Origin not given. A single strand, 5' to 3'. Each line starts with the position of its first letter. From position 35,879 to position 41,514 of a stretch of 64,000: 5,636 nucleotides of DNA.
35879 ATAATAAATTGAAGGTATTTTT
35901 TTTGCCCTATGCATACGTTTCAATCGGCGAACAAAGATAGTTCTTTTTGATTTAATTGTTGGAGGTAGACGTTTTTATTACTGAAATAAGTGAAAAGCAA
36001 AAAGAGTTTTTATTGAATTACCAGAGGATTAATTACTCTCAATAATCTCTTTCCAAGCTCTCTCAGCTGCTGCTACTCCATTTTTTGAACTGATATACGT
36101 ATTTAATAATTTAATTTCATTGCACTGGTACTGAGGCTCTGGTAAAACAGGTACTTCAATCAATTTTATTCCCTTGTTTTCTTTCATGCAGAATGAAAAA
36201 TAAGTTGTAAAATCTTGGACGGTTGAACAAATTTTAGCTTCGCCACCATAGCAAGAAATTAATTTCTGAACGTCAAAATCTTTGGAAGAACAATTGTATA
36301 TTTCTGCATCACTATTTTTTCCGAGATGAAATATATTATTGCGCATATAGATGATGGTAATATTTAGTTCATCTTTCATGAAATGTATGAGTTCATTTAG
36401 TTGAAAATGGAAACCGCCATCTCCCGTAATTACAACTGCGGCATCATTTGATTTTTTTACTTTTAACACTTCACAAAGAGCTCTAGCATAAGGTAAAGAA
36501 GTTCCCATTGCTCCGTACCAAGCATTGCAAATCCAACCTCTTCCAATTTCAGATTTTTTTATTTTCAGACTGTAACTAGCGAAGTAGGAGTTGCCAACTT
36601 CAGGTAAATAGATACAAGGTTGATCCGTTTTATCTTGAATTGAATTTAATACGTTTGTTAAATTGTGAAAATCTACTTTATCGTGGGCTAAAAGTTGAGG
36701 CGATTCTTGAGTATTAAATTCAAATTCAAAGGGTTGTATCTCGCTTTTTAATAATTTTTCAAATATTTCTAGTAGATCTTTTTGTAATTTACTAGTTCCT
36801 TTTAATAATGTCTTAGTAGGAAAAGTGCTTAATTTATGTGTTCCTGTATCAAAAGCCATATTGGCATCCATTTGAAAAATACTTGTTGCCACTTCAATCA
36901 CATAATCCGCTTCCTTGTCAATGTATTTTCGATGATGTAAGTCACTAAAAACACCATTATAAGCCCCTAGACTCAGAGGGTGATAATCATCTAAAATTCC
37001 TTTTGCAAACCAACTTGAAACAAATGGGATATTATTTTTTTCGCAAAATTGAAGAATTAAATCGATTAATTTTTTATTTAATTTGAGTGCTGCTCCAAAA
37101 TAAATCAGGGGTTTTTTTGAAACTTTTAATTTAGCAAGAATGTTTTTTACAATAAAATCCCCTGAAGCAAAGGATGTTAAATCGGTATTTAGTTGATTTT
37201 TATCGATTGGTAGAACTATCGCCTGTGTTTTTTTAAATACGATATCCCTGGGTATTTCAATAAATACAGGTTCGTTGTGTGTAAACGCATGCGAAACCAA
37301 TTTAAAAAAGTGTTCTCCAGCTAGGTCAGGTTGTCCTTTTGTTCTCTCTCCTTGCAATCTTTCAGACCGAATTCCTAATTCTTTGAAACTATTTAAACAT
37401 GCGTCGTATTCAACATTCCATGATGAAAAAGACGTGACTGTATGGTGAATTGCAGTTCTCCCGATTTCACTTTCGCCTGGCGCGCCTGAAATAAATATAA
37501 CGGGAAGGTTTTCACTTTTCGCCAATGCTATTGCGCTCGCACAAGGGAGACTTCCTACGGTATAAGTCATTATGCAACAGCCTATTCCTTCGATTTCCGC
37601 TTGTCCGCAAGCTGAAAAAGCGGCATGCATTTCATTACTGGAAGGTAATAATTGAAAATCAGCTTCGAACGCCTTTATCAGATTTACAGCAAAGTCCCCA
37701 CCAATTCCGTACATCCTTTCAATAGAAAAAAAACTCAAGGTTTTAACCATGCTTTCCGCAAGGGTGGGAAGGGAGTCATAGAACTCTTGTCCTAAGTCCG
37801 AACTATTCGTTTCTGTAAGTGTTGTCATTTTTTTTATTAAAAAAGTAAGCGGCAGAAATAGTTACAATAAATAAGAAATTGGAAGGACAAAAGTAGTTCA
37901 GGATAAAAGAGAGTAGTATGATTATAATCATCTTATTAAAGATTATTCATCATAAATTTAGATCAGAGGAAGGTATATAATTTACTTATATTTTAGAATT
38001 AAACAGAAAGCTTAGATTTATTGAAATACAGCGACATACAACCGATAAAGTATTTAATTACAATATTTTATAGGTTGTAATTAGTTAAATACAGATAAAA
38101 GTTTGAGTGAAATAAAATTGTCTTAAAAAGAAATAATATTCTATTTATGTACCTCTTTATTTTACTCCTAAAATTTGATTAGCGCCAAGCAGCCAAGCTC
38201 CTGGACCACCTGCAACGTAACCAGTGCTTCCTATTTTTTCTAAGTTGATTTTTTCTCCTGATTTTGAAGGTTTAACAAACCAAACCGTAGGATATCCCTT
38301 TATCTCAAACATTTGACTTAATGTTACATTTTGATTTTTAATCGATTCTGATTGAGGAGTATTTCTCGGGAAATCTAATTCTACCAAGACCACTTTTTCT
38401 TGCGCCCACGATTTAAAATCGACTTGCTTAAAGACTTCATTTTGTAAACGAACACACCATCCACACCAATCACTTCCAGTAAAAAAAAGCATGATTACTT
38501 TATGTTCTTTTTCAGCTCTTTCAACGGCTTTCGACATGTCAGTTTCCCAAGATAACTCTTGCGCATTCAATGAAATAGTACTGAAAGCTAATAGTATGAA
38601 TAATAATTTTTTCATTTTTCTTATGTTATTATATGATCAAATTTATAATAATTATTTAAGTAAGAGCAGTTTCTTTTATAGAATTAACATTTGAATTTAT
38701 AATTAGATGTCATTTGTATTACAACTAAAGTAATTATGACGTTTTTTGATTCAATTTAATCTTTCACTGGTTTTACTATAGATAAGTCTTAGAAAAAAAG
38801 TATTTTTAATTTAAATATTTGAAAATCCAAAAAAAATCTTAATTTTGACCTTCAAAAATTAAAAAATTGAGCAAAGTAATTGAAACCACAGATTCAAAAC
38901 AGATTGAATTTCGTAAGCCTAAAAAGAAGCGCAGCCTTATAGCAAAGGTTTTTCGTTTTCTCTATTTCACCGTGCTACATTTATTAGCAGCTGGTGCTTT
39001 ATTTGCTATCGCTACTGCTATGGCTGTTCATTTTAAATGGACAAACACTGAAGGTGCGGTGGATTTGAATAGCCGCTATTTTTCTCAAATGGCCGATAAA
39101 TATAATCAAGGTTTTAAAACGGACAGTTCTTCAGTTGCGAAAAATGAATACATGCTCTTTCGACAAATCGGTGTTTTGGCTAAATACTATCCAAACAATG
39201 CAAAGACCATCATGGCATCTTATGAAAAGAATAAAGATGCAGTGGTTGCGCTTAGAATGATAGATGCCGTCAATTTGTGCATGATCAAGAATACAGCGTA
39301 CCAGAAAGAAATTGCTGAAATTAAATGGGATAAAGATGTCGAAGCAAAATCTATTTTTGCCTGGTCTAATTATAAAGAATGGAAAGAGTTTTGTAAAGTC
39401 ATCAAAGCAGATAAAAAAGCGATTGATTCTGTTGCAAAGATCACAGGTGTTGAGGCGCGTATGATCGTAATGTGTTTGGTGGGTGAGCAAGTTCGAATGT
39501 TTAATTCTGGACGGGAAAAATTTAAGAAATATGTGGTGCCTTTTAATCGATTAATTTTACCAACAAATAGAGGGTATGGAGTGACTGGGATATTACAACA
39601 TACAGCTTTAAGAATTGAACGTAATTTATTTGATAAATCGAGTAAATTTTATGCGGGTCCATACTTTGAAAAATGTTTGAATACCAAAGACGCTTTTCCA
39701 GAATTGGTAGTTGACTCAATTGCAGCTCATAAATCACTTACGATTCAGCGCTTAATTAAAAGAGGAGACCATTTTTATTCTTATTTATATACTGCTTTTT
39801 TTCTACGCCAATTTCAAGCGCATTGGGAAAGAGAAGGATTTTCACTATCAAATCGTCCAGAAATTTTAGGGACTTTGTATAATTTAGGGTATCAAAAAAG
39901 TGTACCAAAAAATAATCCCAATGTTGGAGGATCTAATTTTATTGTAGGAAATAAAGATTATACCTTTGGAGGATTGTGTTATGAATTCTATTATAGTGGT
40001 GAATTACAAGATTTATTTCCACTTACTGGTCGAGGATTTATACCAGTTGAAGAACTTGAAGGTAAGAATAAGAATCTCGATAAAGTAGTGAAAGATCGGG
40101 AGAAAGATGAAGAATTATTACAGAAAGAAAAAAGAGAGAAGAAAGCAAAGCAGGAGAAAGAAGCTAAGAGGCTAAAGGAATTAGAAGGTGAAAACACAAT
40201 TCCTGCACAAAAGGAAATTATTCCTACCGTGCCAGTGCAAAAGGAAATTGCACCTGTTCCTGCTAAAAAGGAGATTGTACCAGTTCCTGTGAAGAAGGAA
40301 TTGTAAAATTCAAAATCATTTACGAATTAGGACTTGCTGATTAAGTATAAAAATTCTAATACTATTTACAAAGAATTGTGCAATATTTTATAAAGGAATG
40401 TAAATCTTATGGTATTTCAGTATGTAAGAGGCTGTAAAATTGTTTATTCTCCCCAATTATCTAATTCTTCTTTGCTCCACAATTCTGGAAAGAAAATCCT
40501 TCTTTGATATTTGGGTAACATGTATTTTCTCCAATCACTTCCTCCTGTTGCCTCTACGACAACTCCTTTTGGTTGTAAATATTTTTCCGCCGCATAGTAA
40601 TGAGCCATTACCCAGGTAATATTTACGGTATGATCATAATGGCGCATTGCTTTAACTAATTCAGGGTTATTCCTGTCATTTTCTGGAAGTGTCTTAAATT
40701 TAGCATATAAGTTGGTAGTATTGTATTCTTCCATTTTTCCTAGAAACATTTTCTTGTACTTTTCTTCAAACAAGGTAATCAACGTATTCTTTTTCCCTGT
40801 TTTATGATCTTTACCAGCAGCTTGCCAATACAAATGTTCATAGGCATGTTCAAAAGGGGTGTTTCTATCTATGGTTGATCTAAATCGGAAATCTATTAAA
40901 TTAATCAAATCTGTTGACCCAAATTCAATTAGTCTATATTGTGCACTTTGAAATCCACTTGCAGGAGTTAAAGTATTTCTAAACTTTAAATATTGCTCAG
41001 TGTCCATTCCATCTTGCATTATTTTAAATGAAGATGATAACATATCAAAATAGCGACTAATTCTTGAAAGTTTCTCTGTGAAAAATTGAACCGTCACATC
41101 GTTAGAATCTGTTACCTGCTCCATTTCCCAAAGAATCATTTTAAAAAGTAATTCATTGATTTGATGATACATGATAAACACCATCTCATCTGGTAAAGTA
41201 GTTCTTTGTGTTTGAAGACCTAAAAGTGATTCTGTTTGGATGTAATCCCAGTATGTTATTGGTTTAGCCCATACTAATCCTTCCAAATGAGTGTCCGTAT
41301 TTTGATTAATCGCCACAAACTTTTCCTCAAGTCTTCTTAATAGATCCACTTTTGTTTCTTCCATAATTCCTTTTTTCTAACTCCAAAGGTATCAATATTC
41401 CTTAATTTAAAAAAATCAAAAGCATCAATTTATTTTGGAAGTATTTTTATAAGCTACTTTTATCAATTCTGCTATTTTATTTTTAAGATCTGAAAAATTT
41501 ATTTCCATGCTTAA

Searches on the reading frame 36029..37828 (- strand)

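Call 84: search_protein_families(library=pfam, proteins=[window:36029-37828:-], max_evalue=0.0001)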
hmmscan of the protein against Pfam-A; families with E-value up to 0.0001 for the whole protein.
window:36029-37828:- (599 aa): 3 families
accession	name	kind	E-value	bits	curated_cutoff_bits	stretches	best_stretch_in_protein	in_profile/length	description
PF02775.26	TPP_enzyme_C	-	5.1e-16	59.3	21.9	1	424-559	14-151/151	Thiamine pyrophosphate enzyme, C-terminal TPP binding domain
PF02776.23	TPP_enzyme_N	-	7.2e-16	58.5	26.8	1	22-130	2-113/119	Thiamine pyrophosphate enzyme, N-terminal TPP binding domain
PF00205.28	TPP_enzyme_M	-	4.2e-13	49.6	30.4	1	228-319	2-90/137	Thiamine pyrophosphate enzyme, central domain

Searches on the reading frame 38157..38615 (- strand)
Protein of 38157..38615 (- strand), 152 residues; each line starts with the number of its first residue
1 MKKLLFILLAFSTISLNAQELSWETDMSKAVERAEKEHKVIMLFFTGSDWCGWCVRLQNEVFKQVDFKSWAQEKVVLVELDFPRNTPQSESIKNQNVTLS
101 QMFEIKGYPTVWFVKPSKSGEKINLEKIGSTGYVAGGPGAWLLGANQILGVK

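Call 84: search_protein_families(library=pfam, proteins=[window:38157-38615:-], max_evalue=0.0001)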
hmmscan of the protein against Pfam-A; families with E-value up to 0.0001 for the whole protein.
window:38157-38615:- (152 aa): 4 families
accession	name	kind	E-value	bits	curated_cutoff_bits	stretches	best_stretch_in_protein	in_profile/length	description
PF13899.12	Thioredoxin_7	-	2.8e-12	47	27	1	23-116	2-83/83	Thioredoxin-like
PF13098.12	Thioredoxin_2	-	1.1e-10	42.2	27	1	34-117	1-85/104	Thioredoxin-like domain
PF03190.21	Thioredox_DsbH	-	6.2e-07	30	27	1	19-118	18-113/163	Protein of unknown function, DUF255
PF00085.26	Thioredoxin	-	1.3e-05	25.6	23.5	0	36-123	16-88/103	Thioredoxin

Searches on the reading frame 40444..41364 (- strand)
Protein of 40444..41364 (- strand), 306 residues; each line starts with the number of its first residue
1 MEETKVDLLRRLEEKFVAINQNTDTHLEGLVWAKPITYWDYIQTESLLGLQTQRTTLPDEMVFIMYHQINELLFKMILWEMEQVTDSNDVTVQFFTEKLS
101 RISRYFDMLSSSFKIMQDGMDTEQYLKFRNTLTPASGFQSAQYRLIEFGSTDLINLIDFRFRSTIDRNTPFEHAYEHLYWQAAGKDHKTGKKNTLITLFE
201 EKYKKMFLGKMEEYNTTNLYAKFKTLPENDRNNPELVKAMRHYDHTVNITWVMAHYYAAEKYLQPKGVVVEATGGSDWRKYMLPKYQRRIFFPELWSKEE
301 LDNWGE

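Call 84: search_protein_families(library=pfam, proteins=[window:40444-41364:-], max_evalue=0.0001)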
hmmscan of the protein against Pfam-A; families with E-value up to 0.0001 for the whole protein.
window:40444-41364:- (306 aa): 1 family
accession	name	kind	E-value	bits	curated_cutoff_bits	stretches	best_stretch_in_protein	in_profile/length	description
PF03301.18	Trp_dioxygenase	-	2.6e-23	83.4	34.9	1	36-149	15-138/346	Tryptophan 2,3-dioxygenase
